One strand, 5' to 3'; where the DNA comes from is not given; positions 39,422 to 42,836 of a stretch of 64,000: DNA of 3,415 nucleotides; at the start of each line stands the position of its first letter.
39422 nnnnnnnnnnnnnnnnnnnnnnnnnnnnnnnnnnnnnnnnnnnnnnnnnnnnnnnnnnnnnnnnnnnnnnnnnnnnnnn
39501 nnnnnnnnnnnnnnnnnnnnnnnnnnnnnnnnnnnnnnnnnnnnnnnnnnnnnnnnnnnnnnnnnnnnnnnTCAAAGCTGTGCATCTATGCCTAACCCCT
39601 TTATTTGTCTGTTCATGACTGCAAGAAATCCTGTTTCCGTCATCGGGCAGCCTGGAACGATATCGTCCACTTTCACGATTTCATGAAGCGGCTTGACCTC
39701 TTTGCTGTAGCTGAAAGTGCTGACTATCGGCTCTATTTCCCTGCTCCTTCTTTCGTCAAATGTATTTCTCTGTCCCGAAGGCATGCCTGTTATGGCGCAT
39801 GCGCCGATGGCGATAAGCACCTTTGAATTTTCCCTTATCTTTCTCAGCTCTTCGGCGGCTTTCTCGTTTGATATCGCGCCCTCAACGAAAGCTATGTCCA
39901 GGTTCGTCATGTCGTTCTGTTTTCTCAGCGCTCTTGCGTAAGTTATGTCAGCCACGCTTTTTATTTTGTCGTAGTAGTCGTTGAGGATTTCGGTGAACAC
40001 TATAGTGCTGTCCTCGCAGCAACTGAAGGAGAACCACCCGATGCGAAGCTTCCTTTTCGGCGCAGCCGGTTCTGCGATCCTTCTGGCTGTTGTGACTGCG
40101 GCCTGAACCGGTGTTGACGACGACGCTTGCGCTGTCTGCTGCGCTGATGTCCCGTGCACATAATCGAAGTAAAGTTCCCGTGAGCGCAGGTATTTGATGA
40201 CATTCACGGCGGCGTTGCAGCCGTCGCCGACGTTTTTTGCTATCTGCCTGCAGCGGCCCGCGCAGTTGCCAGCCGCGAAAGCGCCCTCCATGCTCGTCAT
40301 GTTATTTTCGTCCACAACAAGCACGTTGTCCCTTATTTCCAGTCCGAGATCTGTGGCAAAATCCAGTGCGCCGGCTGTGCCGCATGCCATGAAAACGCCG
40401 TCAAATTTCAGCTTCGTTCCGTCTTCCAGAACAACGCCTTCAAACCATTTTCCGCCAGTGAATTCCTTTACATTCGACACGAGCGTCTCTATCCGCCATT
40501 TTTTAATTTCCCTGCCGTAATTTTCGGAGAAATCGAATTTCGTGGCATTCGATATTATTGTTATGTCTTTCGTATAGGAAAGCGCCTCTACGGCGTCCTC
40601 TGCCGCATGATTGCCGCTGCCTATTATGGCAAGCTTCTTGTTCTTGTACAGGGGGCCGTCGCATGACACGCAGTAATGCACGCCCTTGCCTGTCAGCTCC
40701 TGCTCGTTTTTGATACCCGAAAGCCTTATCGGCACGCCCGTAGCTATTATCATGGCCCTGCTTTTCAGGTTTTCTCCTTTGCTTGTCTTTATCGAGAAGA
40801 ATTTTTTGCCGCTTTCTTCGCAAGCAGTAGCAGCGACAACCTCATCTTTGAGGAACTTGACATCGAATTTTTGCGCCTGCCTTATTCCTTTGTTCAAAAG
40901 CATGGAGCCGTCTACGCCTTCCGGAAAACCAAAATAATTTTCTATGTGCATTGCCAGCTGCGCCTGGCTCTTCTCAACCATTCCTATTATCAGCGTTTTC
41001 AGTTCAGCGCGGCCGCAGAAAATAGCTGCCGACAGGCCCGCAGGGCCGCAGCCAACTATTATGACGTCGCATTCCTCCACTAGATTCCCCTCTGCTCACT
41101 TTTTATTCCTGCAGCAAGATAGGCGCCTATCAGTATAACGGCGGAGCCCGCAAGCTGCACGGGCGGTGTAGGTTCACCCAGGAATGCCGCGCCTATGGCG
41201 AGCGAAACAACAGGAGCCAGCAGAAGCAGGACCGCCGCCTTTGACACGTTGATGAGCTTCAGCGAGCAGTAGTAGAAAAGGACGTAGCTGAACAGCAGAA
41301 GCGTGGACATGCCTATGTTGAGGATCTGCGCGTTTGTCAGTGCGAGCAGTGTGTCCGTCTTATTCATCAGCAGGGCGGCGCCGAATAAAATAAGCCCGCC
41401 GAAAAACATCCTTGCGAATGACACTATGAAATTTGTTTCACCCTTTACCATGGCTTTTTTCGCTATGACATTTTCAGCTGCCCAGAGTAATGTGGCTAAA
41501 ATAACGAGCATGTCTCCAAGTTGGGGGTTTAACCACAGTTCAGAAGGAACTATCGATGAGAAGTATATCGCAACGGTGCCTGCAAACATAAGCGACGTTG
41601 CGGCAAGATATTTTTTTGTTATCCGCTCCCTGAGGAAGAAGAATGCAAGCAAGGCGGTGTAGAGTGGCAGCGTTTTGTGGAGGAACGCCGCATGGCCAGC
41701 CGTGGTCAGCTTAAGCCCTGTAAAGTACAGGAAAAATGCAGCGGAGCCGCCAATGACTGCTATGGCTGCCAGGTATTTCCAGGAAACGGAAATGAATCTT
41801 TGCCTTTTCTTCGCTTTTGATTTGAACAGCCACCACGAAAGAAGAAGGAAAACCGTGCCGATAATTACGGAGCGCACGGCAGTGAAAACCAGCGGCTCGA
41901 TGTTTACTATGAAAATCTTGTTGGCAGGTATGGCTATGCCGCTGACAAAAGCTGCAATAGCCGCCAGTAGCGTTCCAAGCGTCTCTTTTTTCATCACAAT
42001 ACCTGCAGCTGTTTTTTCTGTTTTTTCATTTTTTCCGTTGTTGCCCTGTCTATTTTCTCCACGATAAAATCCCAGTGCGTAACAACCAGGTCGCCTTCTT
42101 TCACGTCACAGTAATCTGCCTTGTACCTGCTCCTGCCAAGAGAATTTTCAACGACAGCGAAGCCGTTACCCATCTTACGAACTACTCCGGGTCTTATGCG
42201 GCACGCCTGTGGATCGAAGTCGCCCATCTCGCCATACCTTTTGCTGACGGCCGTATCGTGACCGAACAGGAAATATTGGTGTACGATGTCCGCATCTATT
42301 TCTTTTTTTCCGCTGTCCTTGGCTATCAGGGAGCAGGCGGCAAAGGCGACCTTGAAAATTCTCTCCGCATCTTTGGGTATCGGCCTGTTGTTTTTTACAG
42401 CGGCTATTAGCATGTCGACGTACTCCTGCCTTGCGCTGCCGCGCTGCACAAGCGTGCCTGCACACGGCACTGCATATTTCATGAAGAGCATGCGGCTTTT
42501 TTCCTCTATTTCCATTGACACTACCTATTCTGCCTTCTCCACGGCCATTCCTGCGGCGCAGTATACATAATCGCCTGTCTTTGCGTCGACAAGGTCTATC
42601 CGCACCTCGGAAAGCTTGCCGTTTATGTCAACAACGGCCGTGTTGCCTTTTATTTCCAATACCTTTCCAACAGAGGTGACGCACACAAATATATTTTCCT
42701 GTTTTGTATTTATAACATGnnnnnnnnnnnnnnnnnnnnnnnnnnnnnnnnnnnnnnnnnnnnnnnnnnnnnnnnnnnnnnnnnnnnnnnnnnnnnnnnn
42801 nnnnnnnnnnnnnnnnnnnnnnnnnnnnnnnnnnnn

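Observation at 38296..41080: Two-gene [NiFe]-hydrogenase whose small subunit is fused to an NADPH-site-less thioredoxin-reductase-like flavoprotein: candidate H2-dependent disulfide/thioredoxin reductase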

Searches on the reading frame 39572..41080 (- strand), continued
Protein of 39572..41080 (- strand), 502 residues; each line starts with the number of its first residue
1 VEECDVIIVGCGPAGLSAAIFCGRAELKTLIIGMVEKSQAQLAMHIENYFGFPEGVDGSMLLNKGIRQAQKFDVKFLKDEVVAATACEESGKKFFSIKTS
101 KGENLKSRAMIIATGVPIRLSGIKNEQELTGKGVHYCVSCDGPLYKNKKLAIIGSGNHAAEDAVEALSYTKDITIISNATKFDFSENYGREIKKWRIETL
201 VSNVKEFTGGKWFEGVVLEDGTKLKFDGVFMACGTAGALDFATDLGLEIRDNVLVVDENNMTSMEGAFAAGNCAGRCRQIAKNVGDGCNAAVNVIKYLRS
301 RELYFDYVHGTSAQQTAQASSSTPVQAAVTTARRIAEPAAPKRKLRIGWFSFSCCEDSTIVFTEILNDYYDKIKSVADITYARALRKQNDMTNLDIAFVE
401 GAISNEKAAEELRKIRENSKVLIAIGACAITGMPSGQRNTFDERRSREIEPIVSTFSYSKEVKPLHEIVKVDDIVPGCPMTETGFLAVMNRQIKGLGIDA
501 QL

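Call 45: find_encoding_contigs(protein=P0045, flank=7000, max_places=1)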
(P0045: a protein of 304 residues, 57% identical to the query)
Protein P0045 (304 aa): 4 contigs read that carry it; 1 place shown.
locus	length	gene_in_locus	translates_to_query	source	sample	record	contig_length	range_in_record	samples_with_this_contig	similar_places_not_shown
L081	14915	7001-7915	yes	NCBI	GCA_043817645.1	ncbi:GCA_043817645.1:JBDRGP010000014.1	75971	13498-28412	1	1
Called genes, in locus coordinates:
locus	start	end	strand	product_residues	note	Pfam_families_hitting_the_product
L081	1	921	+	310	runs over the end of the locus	PF01073:3Beta_HSD, PF01370:Epimerase, PF02719:Polysacc_synt_2, PF04321:RmlD_sub_bind, PF05368:NmrA (weak), PF07993:NAD_binding_4, PF13460:NAD_binding_10, PF16363:GDP_Man_Dehyd, +1 more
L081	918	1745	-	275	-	PF01261:AP_endonuc_2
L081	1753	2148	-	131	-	PF01850:PIN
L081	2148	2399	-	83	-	PF02697:VAPB_antitox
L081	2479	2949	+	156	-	-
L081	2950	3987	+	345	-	-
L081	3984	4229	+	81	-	-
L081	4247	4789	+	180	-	PF05175:MTS, PF06325:PrmA (faint), PF13489:Methyltransf_23 (faint), PF13847:Methyltransf_31 (weak), PF08241:Methyltransf_11 (weak), PF13649:Methyltransf_25 (weak)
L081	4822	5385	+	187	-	PF00156:Pribosyltran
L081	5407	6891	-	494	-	PF00108:Thiolase_N (faint), PF08545:ACP_syn_III, PF08541:ACP_syn_III_C (faint)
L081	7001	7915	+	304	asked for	PF00890:FAD_binding_2 (faint), PF01134:GIDA (faint), PF01266:DAO (faint), PF03486:HI0933_like (faint), PF07992:Pyr_redox_2, PF13241:NAD_binding_7 (faint), PF13738:Pyr_redox_3, PF00070:Pyr_redox (weak), +2 more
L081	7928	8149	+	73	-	PF06902:Fer4_19 (weak), PF13459:Fer4_15, PF13370:Fer4_13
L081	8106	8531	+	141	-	-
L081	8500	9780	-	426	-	PF00374:NiFeSe_Hases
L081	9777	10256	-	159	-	PF01058:Oxidored_q6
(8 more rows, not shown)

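Call 46: find_encoding_contigs(protein=P0079, flank=7000, max_places=1)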
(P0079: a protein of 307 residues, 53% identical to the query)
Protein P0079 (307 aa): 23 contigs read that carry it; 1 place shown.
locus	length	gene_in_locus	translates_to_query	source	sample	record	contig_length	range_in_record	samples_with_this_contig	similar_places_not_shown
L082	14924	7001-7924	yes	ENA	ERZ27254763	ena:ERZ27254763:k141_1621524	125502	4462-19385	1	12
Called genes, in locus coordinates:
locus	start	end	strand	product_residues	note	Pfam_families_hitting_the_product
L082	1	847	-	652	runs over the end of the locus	PF00122:E1-E2_ATPase, PF00702:Hydrolase, PF12710:HAD (weak), PF08282:Hydrolase_3 (weak)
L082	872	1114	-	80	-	PF00403:HMA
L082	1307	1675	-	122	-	PF25212:HVO_A0114 (weak), PF01022:HTH_5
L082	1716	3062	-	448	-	PF00939:Na_sulph_symp, PF03600:CitMHS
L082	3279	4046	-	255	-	PF01978:TrmB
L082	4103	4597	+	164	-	PF00583:Acetyltransf_1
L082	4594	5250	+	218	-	PF02592:Vut_1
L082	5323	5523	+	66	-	PF01455:HupF_HypC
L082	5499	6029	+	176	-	-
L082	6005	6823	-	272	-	PF00892:EamA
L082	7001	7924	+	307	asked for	PF00890:FAD_binding_2 (faint), PF01134:GIDA (faint), PF01266:DAO (faint), PF03486:HI0933_like (faint), PF07992:Pyr_redox_2, PF13454:NAD_binding_9 (faint), PF13738:Pyr_redox_3, PF00070:Pyr_redox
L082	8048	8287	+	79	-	PF12837:Fer4_6 (faint), PF13237:Fer4_10 (faint), PF13459:Fer4_15, PF13370:Fer4_13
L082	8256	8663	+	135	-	-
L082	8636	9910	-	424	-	PF00374:NiFeSe_Hases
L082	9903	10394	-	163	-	PF01058:Oxidored_q6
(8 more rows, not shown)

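Call 52: predict_structure(alignment_id=A2)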
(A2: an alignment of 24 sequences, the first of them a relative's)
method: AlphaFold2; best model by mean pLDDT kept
length: 502 residues; sequences in the alignment: 24
mean_pLDDT: 72.3   pTM: 0.55
mean pLDDT of the five models: 72.3, 68.9, 66.2, 65.3, 61.9
residues with pLDDT >= 90: 94; 70-90: 212; 50-70: 121; < 50: 75
segments of 3 or more residues with pLDDT < 50: 47-55, 234-236, 274-282, 302-340, 434-442
pLDDT, mean of each block of 10 residues (from residue 1): 85 76 77 75 53 53 74 81 80 84 87 65 81 71 78 85 80 93 88 94 92 91 93 59 72 65 82 43 57 73 41 33 31 39 82 66 64 80 71 92 83 95 83 47 52 53 85 76 79 78 58
secondary structure, 60 per line:
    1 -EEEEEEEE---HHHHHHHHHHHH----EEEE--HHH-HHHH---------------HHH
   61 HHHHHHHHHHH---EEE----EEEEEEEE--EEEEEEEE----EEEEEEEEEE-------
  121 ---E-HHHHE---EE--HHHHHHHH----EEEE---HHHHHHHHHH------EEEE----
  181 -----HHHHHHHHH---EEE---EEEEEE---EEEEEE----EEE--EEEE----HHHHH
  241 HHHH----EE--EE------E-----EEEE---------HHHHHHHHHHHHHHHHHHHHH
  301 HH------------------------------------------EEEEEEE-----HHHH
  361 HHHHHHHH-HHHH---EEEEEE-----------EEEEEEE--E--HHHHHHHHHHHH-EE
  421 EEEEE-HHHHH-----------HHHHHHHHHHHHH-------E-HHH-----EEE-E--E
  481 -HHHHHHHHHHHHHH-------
elements in order: E2-9 H13-24 E29-32 H39-42 H58-71 E75-77 E82-89 E92-99 E104-113 H126-129 H138-145 E150-153 H157-166 E173-176 H186-194 E198-200 E204-209 E213-218 E223-225 E228-231 H236-244 E267-270 H280-302 E345-351 H357-368 H370-373 E377-382 E394-400 H406-417 E419-425 H427-431 H443-455 E473-475 H482-495

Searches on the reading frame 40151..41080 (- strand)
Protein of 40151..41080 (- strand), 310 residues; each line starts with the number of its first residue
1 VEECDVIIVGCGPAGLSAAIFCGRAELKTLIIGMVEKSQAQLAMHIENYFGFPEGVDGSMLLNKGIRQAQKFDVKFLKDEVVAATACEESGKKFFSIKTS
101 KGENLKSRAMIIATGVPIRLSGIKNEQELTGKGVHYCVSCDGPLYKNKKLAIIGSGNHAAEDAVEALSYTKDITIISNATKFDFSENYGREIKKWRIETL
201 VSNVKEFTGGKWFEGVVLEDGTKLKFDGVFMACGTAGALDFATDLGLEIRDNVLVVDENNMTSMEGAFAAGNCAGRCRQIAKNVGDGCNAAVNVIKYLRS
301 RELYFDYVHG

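Call 13: search_solved_structures(query=window:40151-41080:-, max_evalue=1e-10, show_alignments=2)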
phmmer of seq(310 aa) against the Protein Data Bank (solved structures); distinct sequences matched with E-value up to 1e-10: 66 (the best 60 are shown).
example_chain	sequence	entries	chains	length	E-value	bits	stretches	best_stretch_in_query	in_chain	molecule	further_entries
5nii_A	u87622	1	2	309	1.5e-50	175.2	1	2-300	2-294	Thioredoxin reductase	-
3f8p_A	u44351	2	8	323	3e-41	144.6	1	2-300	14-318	Thioredoxin reductase (TrxB-3)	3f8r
3f8d_A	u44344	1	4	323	5e-40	140.6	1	2-300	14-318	Thioredoxin reductase (TrxB-3)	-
3cty_A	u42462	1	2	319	9.1e-39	136.5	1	3-294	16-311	Thioredoxin reductase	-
2q7v_A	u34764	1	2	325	1.7e-38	135.6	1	3-302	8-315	Thioredoxin reductase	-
7aaw_A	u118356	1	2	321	2e-34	122.2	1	4-298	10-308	Thioredoxin reductase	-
5uth_A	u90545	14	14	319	2.1e-34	122.1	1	5-300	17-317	Thioredoxin reductase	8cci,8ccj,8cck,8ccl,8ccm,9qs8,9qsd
6bwt_A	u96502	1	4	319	2.7e-34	121.8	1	6-299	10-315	Thioredoxin reductase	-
4gcm_A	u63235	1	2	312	3.3e-34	121.5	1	4-299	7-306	Thioredoxin reductase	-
9xub_A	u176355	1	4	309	5.3e-34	120.8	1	5-299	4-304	Thioredoxin reductase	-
2a87_A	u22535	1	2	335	6.1e-34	120.6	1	5-299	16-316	Thioredoxin reductase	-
5mh4_A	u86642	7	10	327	3.3e-33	118.2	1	3-298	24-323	Thioredoxin reductase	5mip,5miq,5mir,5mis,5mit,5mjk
5u63_A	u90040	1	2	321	4e-33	118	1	4-302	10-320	Thioredoxin reductase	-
4jnq_A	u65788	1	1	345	2.2e-32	115.5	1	4-302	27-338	Thioredoxin reductase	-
9vv4_A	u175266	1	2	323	3.3e-32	114.9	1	6-307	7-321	Thioredoxin reductase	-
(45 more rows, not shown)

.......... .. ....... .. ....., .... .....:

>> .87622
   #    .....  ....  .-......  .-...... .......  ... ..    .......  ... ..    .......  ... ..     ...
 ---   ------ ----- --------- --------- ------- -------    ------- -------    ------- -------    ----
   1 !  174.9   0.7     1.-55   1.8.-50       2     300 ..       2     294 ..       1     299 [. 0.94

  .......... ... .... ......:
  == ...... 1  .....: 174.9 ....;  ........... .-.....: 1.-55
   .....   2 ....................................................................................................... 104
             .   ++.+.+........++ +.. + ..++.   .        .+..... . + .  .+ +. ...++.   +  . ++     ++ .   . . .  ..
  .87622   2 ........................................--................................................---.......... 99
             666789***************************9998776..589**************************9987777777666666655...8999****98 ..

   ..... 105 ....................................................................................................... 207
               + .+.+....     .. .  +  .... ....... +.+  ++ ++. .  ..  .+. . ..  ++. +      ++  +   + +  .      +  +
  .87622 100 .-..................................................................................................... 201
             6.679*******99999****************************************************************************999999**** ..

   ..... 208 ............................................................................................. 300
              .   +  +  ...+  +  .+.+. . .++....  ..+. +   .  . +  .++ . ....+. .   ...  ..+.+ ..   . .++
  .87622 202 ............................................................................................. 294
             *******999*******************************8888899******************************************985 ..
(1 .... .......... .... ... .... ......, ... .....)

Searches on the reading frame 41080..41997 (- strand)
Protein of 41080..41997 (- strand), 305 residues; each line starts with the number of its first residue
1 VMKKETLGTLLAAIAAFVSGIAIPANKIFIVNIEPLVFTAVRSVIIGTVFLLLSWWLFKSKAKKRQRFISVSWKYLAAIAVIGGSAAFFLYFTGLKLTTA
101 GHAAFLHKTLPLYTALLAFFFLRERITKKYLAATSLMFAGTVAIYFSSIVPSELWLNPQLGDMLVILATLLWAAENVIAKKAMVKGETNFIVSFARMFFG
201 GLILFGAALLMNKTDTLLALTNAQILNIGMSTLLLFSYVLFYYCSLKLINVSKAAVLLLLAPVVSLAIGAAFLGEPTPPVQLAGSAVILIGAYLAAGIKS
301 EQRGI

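Call 3: search_protein_families(library=pfam, proteins=[window:41080-41997:-], max_evalue=0.01)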
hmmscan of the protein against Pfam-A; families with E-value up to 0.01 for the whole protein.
window:41080-41997:- (305 aa): 1 family
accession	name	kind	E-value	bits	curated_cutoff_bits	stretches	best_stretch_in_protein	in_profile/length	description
PF00892.27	EamA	-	8.3e-39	133.4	28.2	2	7-145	2-134/135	EamA-like transporter family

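Call 70: search_protein_families(library=ncbifam, proteins=[window:41080-41997:-], max_evalue=0.00001)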
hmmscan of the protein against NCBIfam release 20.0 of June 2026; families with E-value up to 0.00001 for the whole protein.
window:41080-41997:- (305 aa): 3 families
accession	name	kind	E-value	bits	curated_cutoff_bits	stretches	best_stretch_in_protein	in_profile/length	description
TIGR00950.1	2A78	equivalog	1.5e-24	86.9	230.2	2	97-291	70-262/264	carboxylate/amino acid/amine transporter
NF050091.1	ArAmAcExpYddG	equivalog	3.1e-10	40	300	1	32-182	29-173/285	aromatic amino acid exporter YddG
NF008523.0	PRK11453.1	equivalog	3.1e-07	30.3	472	1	10-295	7-285/299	O-acetylserine/cysteine exporter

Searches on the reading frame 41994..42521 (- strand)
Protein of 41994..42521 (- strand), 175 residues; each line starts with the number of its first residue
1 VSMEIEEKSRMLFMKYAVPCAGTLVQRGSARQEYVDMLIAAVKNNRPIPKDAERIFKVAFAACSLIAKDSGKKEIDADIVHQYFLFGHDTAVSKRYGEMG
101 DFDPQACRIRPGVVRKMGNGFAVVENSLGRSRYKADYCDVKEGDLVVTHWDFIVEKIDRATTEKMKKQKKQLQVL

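Call 3: search_protein_families(library=pfam, proteins=[window:41994-42521:-], max_evalue=0.01)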
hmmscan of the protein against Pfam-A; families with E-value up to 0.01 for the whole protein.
window:41994-42521:- (175 aa): 2 families
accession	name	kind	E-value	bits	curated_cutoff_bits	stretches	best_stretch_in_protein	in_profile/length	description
PF19927.4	DUF6390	-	1.5e-06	28.3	25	1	137-172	198-234/244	Family of unknown function (DUF6390)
PF01455.23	HupF_HypC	-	8.3e-05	23.1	28.5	1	111-165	6-61/65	HupF/HypC family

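Call 4: search_protein_families(library=ncbifam, proteins=[window:41994-42521:-], max_evalue=0.01)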
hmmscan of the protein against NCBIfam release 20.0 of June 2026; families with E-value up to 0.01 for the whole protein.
window:41994-42521:- (175 aa): 0 families

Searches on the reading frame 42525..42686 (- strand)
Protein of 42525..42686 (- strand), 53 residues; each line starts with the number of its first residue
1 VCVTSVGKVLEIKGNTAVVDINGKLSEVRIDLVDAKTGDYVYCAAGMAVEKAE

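Call 70: search_protein_families(library=ncbifam, proteins=[window:42525-42686:-], max_evalue=0.00001)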
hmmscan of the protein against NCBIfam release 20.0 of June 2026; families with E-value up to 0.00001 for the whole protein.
window:42525-42686:- (53 aa): 1 family
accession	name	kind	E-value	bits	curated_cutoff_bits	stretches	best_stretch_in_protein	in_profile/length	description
TIGR00074.1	hypC_hupF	subfamily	2.6e-08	33.6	48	1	1-51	1-52/80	HypC/HybG/HupF family hydrogenase formation chaperone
